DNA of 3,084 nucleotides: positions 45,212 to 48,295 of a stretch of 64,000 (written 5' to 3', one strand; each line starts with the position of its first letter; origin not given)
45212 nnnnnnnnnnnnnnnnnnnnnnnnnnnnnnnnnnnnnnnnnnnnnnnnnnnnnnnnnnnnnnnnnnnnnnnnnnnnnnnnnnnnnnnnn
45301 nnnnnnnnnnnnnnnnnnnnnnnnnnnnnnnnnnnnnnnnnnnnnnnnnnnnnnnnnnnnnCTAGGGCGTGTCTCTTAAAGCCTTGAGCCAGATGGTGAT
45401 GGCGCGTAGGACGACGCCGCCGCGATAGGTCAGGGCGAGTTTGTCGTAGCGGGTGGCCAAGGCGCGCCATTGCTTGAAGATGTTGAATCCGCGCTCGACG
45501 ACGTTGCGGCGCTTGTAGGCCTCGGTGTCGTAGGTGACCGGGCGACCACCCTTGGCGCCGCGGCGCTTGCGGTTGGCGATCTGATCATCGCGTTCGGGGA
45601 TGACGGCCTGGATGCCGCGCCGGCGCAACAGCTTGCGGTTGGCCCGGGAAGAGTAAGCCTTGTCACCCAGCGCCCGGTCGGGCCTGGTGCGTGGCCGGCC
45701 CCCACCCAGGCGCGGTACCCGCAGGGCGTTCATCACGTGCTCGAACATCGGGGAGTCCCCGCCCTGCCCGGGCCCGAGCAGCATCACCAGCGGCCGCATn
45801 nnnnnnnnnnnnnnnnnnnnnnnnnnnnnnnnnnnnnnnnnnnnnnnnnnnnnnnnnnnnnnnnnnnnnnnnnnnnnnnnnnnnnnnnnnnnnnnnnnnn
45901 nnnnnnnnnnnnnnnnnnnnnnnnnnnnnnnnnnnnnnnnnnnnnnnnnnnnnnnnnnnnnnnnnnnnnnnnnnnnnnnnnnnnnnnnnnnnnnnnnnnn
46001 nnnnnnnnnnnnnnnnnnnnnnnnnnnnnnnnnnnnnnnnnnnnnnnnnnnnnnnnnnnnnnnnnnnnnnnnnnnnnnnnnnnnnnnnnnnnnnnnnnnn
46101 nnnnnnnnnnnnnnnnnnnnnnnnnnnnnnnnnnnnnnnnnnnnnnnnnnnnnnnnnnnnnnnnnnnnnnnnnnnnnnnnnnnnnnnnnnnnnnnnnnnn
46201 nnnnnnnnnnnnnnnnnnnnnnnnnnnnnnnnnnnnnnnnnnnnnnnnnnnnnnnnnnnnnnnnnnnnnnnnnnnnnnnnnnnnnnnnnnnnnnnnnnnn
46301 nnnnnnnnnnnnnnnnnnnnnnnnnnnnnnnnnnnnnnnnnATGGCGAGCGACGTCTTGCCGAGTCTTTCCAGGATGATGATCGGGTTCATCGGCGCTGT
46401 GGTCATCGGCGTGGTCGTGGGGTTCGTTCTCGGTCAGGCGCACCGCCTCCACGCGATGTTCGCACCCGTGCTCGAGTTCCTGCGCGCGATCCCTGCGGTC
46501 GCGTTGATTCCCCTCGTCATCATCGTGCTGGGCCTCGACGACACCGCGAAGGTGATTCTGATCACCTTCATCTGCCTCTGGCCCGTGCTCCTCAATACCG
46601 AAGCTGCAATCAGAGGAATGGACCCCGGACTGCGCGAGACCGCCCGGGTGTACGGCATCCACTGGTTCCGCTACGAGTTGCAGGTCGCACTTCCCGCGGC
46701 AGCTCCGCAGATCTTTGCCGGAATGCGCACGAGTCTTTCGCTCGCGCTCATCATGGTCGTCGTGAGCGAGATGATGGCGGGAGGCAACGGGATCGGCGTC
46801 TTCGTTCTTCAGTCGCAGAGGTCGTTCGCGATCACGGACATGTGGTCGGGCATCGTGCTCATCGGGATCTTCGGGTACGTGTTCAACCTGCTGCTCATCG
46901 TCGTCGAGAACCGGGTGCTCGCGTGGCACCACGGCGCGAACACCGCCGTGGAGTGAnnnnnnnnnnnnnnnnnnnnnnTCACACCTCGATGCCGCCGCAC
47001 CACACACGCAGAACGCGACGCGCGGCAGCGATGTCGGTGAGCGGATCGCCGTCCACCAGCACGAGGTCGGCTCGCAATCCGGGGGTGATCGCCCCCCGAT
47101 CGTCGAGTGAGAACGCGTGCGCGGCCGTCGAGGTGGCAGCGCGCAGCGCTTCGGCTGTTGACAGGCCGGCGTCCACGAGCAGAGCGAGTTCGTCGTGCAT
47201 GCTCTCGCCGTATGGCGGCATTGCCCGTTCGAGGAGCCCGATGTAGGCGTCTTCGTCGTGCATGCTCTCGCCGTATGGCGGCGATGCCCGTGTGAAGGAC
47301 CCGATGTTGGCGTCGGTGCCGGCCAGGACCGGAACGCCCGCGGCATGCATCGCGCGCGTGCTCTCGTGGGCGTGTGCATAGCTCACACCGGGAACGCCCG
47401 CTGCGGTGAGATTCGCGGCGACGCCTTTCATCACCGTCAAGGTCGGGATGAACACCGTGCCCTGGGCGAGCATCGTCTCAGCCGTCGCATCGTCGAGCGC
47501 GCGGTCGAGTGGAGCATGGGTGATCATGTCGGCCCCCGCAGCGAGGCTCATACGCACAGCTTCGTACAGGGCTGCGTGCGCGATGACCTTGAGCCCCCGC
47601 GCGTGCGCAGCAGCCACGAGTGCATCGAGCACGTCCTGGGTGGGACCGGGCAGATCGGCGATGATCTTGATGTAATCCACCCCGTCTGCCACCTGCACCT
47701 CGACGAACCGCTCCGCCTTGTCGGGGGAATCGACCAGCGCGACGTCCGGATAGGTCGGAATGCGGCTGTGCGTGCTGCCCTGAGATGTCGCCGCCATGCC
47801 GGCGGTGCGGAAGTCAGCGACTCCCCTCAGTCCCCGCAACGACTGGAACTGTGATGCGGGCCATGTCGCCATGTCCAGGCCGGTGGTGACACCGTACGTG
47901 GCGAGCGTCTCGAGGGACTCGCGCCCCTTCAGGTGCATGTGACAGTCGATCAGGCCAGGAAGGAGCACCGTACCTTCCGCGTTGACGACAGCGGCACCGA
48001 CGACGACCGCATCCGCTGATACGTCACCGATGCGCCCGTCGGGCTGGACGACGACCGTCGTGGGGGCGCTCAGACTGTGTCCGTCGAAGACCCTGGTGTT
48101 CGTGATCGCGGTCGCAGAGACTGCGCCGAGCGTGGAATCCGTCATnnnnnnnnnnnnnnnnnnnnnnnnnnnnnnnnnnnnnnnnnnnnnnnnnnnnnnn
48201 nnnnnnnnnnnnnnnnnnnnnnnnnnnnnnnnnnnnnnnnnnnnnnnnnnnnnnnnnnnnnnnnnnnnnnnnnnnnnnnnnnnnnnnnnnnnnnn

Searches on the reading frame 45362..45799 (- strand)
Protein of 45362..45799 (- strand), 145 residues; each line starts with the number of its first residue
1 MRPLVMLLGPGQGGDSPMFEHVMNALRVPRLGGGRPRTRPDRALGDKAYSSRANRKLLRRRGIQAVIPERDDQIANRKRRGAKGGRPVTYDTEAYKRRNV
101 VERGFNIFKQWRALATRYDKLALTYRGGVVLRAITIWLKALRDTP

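Call 34: search_protein_families(library=pfam, max_evalue=0.001, proteins=[window:45362-45799:-])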
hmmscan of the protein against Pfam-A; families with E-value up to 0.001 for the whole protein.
window:45362-45799:- (145 aa): 2 families
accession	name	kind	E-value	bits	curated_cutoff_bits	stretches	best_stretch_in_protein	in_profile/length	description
PF13586.12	DDE_Tnp_1_2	-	1.1e-13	51.9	29.2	1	46-139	4-86/86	Transposase DDE domain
PF01609.27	DDE_Tnp_1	-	9.3e-12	45.6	23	1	3-122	49-185/200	Transposase DDE domain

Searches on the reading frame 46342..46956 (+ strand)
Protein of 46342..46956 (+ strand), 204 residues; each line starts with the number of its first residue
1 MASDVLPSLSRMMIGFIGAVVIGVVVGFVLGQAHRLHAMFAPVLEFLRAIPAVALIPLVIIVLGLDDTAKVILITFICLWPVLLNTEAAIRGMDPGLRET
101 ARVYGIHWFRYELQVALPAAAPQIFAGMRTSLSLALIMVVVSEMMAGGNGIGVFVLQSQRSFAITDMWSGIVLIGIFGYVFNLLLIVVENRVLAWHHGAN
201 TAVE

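Call 34: search_protein_families(library=pfam, max_evalue=0.001, proteins=[window:46342-46956:+])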
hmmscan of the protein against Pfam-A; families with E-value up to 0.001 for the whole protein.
window:46342-46956:+ (204 aa): 1 family
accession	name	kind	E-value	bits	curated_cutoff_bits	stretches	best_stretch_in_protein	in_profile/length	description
PF00528.27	BPD_transp_1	-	1.8e-23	83.6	26.4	1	22-188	4-174/184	Binding-protein-dependent transport system inner membrane component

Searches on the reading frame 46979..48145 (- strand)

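Call 34: search_protein_families(library=pfam, max_evalue=0.001, proteins=[window:46979-48145:-])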
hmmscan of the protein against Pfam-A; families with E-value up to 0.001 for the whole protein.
window:46979-48145:- (388 aa): 2 families
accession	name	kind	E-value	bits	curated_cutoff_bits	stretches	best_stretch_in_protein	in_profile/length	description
PF01979.26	Amidohydro_1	-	1.2e-22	81.1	25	1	60-385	1-342/345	Amidohydrolase family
PF07969.17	Amidohydro_3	-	1.5e-21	77.9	29.7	1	79-385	166-468/472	Amidohydrolase family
